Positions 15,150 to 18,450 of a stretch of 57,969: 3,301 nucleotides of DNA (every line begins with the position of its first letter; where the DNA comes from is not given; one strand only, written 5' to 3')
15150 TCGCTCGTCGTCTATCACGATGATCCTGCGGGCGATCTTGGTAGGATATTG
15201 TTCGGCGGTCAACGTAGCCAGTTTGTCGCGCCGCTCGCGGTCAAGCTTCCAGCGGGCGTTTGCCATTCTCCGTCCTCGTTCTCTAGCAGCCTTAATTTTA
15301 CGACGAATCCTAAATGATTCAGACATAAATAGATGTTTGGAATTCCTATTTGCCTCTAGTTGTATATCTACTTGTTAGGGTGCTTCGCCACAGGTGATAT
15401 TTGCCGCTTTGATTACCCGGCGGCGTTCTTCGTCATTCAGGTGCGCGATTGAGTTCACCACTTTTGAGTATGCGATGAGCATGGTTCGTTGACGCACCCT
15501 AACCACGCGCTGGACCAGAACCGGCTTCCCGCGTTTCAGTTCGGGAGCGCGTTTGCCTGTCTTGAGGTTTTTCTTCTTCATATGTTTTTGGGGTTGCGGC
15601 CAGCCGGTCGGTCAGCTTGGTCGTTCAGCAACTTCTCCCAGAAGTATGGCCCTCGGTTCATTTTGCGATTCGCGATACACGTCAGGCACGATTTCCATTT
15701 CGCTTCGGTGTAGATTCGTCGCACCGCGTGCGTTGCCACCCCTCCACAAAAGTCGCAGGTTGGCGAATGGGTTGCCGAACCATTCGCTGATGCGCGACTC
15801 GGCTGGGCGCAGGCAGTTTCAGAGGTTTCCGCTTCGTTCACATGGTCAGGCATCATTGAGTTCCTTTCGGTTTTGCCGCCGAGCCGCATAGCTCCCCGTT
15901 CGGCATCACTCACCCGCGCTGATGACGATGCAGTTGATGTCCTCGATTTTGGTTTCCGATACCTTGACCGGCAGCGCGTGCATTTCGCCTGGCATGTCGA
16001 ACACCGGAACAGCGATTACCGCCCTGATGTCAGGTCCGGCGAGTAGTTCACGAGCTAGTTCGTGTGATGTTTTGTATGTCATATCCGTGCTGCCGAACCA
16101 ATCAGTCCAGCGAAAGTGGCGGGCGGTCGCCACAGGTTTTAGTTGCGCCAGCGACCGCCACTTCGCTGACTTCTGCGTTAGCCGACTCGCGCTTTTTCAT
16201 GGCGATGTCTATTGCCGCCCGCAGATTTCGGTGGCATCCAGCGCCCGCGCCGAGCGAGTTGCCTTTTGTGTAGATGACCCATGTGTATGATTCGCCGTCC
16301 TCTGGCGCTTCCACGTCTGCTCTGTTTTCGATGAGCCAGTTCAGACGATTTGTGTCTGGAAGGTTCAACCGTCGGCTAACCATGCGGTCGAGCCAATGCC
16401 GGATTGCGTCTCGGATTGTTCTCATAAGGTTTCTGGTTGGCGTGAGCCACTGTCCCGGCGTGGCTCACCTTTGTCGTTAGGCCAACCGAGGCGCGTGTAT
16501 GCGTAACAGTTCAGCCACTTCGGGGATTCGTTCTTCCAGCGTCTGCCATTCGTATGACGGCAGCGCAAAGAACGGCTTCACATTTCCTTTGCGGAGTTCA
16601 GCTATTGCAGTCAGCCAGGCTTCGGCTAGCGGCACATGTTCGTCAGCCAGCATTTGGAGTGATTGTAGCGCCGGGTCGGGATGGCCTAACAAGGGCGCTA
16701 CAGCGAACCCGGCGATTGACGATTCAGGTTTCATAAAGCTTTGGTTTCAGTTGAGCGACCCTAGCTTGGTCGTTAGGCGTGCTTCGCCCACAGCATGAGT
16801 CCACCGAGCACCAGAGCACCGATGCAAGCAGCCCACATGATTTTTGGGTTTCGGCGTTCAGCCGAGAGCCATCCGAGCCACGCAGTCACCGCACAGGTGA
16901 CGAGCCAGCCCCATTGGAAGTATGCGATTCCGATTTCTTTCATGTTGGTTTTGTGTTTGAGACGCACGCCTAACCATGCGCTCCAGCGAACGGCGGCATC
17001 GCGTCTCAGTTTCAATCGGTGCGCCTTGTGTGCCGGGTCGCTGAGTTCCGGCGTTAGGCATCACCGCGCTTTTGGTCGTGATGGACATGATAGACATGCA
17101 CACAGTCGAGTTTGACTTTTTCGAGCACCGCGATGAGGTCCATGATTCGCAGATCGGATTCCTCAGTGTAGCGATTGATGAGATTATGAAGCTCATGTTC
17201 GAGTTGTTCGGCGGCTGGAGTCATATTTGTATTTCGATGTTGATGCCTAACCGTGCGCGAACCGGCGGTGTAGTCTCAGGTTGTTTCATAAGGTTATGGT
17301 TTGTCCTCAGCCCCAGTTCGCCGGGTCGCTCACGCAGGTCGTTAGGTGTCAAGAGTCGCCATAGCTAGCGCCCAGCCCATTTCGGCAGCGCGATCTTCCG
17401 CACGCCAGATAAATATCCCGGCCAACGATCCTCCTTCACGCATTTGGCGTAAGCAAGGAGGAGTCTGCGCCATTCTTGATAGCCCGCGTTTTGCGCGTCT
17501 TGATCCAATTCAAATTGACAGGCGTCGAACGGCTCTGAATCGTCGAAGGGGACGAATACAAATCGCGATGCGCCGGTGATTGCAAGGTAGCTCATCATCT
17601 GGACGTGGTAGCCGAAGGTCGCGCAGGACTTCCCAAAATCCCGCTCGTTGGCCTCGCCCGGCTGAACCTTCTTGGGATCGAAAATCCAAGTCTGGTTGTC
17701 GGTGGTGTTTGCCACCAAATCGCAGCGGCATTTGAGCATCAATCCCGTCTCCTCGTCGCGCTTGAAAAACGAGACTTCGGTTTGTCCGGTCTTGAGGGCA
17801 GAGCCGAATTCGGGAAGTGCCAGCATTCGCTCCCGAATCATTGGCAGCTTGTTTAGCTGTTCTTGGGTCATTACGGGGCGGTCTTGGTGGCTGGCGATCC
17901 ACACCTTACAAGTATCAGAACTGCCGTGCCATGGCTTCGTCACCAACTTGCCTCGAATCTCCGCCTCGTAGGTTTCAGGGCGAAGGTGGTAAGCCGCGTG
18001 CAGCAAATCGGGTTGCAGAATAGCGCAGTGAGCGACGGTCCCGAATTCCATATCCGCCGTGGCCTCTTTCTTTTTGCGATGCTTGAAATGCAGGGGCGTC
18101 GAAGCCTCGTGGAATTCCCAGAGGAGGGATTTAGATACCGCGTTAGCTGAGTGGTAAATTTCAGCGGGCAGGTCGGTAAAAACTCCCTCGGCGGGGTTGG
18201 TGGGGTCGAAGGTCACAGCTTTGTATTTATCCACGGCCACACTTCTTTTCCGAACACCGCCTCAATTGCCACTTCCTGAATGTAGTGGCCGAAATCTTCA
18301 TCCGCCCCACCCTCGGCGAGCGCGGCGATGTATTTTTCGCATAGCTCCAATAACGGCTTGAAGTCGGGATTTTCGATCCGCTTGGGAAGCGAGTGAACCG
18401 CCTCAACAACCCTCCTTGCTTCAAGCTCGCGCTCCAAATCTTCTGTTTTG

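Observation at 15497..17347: Conserved ~100-nt hairpin-like junction element repeated between small early genes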

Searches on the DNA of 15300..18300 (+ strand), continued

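Call 89: search_with_rna_model(model_id=R1, sources=[L105, L106, L107, L108, L109], max_evalue=0.01)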
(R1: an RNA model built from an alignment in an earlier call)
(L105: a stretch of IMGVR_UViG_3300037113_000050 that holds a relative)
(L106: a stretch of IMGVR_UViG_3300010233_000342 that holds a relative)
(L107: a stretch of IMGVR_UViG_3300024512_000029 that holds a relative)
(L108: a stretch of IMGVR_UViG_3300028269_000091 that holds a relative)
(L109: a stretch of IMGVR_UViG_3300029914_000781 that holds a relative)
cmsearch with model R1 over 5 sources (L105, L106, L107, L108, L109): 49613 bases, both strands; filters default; matches with E-value up to 0.01: 33.
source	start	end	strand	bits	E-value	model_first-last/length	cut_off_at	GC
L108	4799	4891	-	72.2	2.7e-15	1-106/106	no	0.72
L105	3000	3089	+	71.4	4.2e-15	1-106/106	no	0.61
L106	2780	2888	-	69.8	1e-14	1-106/106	no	0.54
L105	3268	3379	+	65.2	1.3e-13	1-106/106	no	0.53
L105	1150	1261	+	64.9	1.5e-13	1-106/106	no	0.54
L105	2289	2388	+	63.4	3.4e-13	1-106/106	no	0.63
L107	10556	10646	-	63.2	3.7e-13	1-106/106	no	0.71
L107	12149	12237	-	62.3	6e-13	1-106/106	no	0.64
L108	6394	6482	-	62.3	6e-13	1-106/106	no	0.64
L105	296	423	+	61.3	1.1e-12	1-106/106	no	0.5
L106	2441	2533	-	60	2.1e-12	1-106/106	no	0.54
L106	1891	1984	-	58.5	4.7e-12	1-106/106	no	0.54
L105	2590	2688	+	56.9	1.2e-11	1-106/106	no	0.65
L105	3866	3958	+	53.9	5.9e-11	1-106/106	no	0.55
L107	11814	11906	-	53.8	6.4e-11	1-106/106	no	0.59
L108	6059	6151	-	53.8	6.4e-11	1-106/106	no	0.59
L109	792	896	-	52.9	1e-10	1-106/106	no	0.52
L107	12444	12553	-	50.7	3.5e-10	1-106/106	no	0.58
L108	6689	6798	-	50.7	3.5e-10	1-106/106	no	0.58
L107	9864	9953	-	49.4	7e-10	1-106/106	no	0.67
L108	4107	4196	-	49.4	7e-10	1-106/106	no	0.67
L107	12752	12875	-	44.4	1.1e-08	1-106/106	no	0.55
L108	6997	7120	-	44.4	1.1e-08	1-106/106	no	0.55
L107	10239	10331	-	43.7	1.5e-08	1-106/106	no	0.62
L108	4482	4574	-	43.7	1.5e-08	1-106/106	no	0.62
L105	1607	1729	+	34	3.1e-06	1-106/106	no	0.55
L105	3535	3641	+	31.2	1.5e-05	1-106/106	no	0.59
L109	1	41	-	30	2.7e-05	1-41/106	3'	0.63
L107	9520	9645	-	29.6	3.3e-05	1-106/106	no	0.63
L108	3763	3888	-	29.6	3.3e-05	1-106/106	no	0.63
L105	1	33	+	23.8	0.0008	74-106/106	5'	0.55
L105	1941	2049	+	23.5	0.00098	1-106/106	no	0.54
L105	3000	3089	-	22.1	0.0021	1-106/106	no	0.61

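Call 100: search_with_rna_model(model_id=R1, sources=[L110, L111], max_evalue=1, filters=off)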
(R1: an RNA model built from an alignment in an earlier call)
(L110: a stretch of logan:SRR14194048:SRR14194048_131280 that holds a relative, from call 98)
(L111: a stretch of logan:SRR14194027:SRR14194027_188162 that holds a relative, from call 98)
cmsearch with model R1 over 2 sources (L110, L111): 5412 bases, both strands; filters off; matches with E-value up to 1: 1.
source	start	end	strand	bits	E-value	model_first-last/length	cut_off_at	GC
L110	147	163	+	7.4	0.69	1-106/106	no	0.71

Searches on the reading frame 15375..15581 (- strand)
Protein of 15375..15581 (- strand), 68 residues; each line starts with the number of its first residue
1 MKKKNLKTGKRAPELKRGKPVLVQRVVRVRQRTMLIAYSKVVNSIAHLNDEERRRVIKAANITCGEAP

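Call 16: search_protein_families(library=pfam, proteins=[window:15375-15581:-], max_evalue=0.01)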
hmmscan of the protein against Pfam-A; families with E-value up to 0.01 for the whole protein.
window:15375-15581:- (68 aa): 0 families

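Call 48: find_encoding_contigs(protein=window:15375-15581:-, flank=6000, max_places=10)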
Protein window:15375-15581:- (68 aa): 2 contigs read that carry it; 1 place shown.
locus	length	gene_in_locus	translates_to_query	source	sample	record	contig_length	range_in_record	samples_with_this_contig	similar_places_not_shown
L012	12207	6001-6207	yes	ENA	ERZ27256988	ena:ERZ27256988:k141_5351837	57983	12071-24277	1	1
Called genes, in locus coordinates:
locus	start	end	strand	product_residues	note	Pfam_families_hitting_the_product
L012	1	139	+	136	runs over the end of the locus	-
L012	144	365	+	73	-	-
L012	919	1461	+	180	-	-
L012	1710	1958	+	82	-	-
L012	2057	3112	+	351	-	PF03837:RecT (weak)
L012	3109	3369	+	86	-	-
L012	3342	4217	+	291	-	PF12684:DUF3799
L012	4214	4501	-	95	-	-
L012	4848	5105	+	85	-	-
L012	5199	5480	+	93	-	-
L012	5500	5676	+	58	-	-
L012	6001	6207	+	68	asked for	-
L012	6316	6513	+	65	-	-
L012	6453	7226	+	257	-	PF00041:fn3 (faint)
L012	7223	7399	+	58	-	-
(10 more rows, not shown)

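Call 95: search_protein_families(library=phrogs, proteins=[window:15375-15581:-], max_evalue=0.01)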
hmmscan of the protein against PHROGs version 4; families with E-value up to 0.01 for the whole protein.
window:15375-15581:- (68 aa): 0 families

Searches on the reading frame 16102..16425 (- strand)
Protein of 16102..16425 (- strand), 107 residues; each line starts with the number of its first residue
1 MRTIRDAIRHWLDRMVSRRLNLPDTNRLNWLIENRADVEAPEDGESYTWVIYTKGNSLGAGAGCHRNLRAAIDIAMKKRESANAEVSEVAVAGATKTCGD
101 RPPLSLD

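Call 16: search_protein_families(library=pfam, proteins=[window:16102-16425:-], max_evalue=0.01)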
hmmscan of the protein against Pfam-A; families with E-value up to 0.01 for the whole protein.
window:16102-16425:- (107 aa): 0 families

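Call 41: find_encoding_contigs(protein=window:16102-16425:-, flank=6000, max_places=10)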
Protein window:16102-16425:- (107 aa): no gene with exactly this product is on record in the collection.

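Call 95: search_protein_families(library=phrogs, proteins=[window:16102-16425:-], max_evalue=0.01)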
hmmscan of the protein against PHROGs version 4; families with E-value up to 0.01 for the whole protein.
window:16102-16425:- (107 aa): 0 families

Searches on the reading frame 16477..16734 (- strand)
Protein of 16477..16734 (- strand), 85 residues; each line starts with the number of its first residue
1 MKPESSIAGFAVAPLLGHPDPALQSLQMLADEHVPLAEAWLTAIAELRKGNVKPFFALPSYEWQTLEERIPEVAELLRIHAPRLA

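Call 16: search_protein_families(library=pfam, proteins=[window:16477-16734:-], max_evalue=0.01)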
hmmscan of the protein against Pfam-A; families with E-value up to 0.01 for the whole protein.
window:16477-16734:- (85 aa): 0 families

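Call 46: find_encoding_contigs(protein=window:16477-16734:-, flank=6000, max_places=10)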
Protein window:16477-16734:- (85 aa): 2 contigs read that carry it; 1 place shown.
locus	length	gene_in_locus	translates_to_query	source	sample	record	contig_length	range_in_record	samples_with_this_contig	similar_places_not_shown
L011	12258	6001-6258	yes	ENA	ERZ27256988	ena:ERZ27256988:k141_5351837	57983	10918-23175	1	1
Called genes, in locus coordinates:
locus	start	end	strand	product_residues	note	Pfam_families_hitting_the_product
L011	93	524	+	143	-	-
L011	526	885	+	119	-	-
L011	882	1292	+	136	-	-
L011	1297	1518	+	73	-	-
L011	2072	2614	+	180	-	-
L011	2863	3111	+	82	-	-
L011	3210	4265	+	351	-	PF03837:RecT (weak)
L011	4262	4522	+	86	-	-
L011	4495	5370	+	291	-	PF12684:DUF3799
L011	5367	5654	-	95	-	-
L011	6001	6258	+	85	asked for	-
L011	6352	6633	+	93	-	-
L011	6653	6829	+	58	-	-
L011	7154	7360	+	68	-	-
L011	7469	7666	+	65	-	-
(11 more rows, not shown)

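Call 95: search_protein_families(library=phrogs, proteins=[window:16477-16734:-], max_evalue=0.01)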
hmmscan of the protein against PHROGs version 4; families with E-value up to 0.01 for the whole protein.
window:16477-16734:- (85 aa): 0 families

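Call 96: find_homologous_proteins(query=window:16477-16734:-, max_evalue=0.001)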
Query window:16477-16734:- (85 aa): 4 proteins with E <= 0.001 among 6 candidates.
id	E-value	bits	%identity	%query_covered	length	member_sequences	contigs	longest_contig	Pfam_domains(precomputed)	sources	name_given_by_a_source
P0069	2.1e-48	180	100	100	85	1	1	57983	-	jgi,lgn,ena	-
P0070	2.1e-26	109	83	75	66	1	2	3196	-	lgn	-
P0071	3.3e-17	80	74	59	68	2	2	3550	-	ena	-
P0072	5.4e-16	76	67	72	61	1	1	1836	-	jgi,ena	-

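Call 98: find_encoding_contigs(protein=P0070, flank=3000, max_places=4)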
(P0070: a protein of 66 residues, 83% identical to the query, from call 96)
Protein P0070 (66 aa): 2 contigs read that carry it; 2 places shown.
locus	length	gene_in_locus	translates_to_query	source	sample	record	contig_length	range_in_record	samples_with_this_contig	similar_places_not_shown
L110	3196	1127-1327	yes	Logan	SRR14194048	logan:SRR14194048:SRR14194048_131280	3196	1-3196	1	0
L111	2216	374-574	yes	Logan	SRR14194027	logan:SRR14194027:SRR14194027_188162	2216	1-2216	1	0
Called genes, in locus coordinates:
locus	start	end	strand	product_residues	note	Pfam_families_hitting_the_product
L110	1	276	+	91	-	?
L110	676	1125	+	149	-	-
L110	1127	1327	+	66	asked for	-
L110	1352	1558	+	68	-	-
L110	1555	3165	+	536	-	PF00149:Metallophos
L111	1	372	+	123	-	?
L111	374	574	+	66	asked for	-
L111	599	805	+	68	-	-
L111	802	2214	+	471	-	?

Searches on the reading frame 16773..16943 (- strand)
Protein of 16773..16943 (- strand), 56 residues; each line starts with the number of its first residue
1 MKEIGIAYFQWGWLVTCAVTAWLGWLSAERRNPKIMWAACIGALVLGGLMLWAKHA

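Call 16: search_protein_families(library=pfam, proteins=[window:16773-16943:-], max_evalue=0.01)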
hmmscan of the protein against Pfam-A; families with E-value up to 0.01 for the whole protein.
window:16773-16943:- (56 aa): 0 families

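Call 47: find_encoding_contigs(protein=window:16773-16943:-, flank=6000, max_places=10)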
Protein window:16773-16943:- (56 aa): no gene with exactly this product is on record in the collection.

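Call 95: search_protein_families(library=phrogs, proteins=[window:16773-16943:-], max_evalue=0.01)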
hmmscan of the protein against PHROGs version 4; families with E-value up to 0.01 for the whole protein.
window:16773-16943:- (56 aa): 0 families
